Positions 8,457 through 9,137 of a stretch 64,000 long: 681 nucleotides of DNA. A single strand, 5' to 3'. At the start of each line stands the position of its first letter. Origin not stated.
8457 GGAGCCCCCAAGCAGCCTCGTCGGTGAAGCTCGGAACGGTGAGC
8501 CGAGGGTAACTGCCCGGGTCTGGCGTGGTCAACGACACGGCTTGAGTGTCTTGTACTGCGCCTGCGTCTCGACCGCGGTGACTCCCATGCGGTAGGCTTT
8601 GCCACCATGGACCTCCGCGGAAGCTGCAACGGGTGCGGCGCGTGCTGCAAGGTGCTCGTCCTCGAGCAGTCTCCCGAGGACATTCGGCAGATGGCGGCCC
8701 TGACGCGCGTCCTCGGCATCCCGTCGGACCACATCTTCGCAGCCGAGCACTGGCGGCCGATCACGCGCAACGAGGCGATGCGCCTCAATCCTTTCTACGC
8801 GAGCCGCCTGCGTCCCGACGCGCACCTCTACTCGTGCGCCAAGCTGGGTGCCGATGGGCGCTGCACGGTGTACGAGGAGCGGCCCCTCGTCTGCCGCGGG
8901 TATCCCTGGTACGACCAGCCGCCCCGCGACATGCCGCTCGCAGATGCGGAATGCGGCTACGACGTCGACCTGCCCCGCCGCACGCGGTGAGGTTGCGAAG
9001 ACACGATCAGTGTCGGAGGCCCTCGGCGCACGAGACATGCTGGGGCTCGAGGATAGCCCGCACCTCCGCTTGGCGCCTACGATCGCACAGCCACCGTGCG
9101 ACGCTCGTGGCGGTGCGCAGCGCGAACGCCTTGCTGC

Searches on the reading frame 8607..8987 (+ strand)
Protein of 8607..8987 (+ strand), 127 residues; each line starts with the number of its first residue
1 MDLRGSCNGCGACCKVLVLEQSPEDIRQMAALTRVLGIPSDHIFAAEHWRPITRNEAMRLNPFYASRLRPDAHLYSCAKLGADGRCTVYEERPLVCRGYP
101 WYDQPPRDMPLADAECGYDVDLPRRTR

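Call 49: search_protein_families(library=pfam, proteins=[window:8607-8987:+], max_evalue=0.001)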
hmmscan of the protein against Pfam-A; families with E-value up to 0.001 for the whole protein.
window:8607-8987:+ (127 aa): 1 family
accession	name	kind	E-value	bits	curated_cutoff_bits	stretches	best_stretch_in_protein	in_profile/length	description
PF03692.20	CxxCxxCC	-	2.8e-10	41.2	23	1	7-101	2-71/85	Putative zinc- or iron-chelating domain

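Call 84: search_protein_families(library=padloc, proteins=[window:8607-8987:+], max_evalue=0.01)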
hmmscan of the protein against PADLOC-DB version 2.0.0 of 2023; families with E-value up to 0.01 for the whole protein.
window:8607-8987:+ (127 aa): 0 families
